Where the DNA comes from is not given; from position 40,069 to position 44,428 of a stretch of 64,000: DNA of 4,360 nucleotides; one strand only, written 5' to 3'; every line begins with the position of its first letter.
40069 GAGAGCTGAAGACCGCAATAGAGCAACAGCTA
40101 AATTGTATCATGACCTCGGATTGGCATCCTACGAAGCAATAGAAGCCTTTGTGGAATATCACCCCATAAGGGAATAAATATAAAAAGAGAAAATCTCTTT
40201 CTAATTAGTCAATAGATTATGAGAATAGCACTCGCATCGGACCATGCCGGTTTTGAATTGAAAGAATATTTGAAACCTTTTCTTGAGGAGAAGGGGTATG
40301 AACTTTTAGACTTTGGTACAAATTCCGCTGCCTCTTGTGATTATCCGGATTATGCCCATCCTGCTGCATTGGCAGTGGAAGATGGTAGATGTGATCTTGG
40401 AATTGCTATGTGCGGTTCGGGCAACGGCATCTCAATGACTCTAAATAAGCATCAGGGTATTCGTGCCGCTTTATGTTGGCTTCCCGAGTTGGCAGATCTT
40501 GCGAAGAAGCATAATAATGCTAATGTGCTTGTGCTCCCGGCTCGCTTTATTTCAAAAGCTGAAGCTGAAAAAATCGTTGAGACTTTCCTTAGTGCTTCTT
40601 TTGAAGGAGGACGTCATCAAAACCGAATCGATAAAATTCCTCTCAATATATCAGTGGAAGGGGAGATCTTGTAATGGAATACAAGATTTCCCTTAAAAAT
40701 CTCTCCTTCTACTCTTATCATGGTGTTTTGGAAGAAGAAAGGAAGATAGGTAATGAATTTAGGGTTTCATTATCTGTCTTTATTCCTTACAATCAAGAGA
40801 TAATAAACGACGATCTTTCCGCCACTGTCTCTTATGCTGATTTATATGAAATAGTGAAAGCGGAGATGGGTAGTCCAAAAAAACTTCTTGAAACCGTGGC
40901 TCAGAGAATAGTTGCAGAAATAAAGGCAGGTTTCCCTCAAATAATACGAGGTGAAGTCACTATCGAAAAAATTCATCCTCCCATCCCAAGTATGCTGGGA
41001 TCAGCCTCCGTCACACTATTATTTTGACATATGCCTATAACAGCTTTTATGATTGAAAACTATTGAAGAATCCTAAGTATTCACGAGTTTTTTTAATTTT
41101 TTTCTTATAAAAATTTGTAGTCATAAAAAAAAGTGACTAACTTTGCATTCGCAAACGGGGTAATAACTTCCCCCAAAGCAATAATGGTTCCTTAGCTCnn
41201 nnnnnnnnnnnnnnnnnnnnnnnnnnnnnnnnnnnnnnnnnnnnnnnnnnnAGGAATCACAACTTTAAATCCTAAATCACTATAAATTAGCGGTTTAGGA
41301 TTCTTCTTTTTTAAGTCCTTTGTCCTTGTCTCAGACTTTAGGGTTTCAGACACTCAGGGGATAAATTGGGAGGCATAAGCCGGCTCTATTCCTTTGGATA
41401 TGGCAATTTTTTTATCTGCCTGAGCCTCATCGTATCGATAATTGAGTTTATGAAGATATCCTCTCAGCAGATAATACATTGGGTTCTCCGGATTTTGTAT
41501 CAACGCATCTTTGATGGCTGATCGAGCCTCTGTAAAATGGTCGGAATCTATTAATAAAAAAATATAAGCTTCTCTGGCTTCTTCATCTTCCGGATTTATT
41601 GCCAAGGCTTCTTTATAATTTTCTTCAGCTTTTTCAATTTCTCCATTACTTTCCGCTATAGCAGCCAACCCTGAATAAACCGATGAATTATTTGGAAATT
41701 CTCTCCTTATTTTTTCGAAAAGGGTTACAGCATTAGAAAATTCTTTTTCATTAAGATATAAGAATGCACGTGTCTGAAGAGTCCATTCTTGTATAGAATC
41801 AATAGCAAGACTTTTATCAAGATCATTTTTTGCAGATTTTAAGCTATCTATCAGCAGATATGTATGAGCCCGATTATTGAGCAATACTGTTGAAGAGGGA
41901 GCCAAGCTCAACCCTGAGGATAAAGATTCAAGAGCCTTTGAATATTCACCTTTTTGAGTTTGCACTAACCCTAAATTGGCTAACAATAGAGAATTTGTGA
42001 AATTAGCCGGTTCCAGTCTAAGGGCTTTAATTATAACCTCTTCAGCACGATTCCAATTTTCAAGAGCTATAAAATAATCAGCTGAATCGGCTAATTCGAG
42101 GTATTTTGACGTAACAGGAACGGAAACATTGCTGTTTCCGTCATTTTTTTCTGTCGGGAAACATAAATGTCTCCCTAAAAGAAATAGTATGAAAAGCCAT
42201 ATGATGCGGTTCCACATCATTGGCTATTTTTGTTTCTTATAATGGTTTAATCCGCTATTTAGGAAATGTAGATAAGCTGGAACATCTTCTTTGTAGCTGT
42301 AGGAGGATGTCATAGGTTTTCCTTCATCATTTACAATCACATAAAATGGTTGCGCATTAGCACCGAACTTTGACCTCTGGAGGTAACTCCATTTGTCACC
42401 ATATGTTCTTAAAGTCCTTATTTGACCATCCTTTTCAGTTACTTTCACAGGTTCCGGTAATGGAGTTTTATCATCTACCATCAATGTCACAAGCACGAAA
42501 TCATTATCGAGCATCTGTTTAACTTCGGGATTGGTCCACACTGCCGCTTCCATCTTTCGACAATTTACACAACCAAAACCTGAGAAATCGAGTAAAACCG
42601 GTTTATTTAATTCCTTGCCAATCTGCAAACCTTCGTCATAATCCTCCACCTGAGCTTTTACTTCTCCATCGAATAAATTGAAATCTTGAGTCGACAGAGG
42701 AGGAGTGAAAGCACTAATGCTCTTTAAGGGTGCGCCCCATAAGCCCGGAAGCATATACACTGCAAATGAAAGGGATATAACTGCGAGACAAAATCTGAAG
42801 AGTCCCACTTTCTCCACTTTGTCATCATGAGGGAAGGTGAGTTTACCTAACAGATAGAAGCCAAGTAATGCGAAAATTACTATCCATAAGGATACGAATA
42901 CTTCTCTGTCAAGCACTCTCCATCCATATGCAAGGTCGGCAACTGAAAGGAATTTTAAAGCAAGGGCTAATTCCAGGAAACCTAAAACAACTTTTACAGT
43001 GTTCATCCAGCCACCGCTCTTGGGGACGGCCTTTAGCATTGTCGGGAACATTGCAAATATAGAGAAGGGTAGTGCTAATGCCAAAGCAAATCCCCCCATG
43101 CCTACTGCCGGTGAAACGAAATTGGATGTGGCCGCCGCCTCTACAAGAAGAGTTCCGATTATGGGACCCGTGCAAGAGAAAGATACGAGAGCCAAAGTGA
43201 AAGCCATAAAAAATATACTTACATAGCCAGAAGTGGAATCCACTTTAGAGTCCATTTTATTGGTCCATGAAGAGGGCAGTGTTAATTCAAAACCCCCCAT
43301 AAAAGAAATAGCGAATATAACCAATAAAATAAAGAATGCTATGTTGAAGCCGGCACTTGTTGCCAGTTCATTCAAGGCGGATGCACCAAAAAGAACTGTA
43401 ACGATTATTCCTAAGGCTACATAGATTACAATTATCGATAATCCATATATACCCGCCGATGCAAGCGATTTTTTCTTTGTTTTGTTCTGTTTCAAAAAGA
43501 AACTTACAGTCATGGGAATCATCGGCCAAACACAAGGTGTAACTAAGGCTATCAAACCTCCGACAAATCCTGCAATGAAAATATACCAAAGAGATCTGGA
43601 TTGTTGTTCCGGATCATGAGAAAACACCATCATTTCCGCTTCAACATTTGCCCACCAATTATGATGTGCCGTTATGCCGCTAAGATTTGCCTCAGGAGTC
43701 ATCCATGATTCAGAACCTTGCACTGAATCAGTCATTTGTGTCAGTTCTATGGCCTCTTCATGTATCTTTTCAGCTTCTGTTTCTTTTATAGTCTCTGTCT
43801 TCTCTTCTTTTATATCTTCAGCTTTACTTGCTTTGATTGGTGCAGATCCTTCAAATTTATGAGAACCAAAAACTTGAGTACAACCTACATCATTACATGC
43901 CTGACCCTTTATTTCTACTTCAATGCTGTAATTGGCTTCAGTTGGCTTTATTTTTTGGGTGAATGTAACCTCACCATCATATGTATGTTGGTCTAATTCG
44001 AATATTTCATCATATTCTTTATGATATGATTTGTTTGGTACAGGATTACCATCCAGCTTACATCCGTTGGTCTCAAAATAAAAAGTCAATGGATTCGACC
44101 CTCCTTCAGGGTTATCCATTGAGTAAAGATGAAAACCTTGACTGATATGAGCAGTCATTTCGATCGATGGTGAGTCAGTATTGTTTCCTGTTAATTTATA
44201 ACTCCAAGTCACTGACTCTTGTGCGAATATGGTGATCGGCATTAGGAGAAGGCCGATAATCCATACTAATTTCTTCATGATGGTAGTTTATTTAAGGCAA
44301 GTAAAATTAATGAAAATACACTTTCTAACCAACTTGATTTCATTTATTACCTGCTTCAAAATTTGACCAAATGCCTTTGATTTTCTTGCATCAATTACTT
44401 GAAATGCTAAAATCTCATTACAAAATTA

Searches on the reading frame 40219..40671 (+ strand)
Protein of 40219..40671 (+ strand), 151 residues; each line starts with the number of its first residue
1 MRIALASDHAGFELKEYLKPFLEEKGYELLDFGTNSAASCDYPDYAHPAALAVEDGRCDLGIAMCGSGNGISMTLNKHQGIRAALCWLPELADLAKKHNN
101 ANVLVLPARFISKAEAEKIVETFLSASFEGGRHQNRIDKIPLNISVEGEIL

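Call 10: search_protein_families(library=pfam, proteins=[window:40219-40671:+], max_evalue=0.001)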
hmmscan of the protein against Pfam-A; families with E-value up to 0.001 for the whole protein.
window:40219-40671:+ (151 aa): 1 family
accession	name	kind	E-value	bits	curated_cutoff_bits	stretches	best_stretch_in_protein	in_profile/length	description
PF02502.23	LacAB_rpiB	-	6.8e-59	198.2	24.7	1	3-140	1-138/138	Ribose/Galactose Isomerase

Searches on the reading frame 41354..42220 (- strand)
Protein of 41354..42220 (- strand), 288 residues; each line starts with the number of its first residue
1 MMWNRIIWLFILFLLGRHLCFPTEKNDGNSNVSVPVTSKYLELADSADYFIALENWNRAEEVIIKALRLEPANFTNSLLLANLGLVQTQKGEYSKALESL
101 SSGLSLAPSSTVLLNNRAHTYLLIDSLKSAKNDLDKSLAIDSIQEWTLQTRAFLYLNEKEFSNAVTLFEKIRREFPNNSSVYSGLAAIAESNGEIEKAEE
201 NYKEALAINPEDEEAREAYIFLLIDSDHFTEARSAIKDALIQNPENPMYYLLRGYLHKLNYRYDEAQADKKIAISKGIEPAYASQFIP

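Call 11: search_protein_families(library=pfam, proteins=[window:41354-42220:-], max_evalue=0.001)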
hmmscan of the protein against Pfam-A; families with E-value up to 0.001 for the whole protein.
window:41354-42220:- (288 aa): 17 families
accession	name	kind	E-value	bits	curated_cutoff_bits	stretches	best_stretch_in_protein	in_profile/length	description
PF13428.12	TPR_14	-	2.1e-20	71.6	23.5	1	184-220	6-42/44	Tetratricopeptide repeat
PF07719.23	TPR_2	-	2.1e-20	71.5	27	1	181-212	3-34/34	Tetratricopeptide repeat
PF14559.12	TPR_19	-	2.1e-19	70.1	25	2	192-253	4-65/68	Tetratricopeptide repeat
PF00515.34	TPR_1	-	2.9e-19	68.5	27.8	2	181-212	3-34/34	Tetratricopeptide repeat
PF13432.12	TPR_16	-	3.1e-15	56.7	32.7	1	156-212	8-64/65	Tetratricopeptide repeat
PF13429.12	TPR_15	-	1.3e-14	54.8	26.2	1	174-238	141-205/280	Tetratricopeptide repeat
PF13431.12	TPR_17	-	5.5e-14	51.6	24.4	0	237-268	3-34/34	Tetratricopeptide repeat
PF13181.12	TPR_8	-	6e-12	45.2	25.7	0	181-212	3-34/34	Tetratricopeptide repeat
PF23914.1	TPR_CcmH_CycH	-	2.9e-10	40.6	42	1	176-268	47-142/158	Cytochrome c-type biogenesis protein H TPR domain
PF13414.12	TPR_11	-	2e-09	37.4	26.8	0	192-216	7-31/42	TPR repeat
PF13424.12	TPR_12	-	5.8e-09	36.5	30.1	1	151-209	9-75/77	Tetratricopeptide repeat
PF13176.12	TPR_7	-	9.1e-08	32.1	27.9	0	80-100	2-22/36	Tetratricopeptide repeat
PF13371.12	TPR_9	-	5.9e-07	29.8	35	0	51-110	6-62/73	Tetratricopeptide repeat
PF24575.1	TPR_Slam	-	1.9e-05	25.5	35.2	0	186-232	54-100/104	Surface lipoprotein assembly modifier, N-terminal TPR repeats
PF20308.4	TPR-S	-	0.00018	22.5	27.6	0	196-269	3-70/102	Tetratricopeptide Repeats-Sensor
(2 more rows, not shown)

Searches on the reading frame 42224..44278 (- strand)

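Call 11: search_protein_families(library=pfam, proteins=[window:42224-44278:-], max_evalue=0.001)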
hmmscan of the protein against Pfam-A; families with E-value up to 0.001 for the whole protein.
window:42224-44278:- (684 aa): 5 families
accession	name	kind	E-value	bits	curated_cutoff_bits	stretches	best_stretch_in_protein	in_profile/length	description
PF02683.22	DsbD_TM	-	1.1e-25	90.7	27.1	1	231-444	2-215/219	Cytochrome C biogenesis protein transmembrane domain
PF13899.12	Thioredoxin_7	-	3.8e-13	49.8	27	1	545-625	4-72/83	Thioredoxin-like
PF13098.12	Thioredoxin_2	-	2.5e-05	25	27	1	556-608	3-55/104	Thioredoxin-like domain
PF11412.14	DsbD_N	-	2.5e-05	24.7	25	1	33-133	16-107/119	Thiol:disulfide interchange protein DsbD, N-terminal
PF03190.21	Thioredox_DsbH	-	0.00026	21.4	27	1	548-599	27-78/163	Protein of unknown function, DUF255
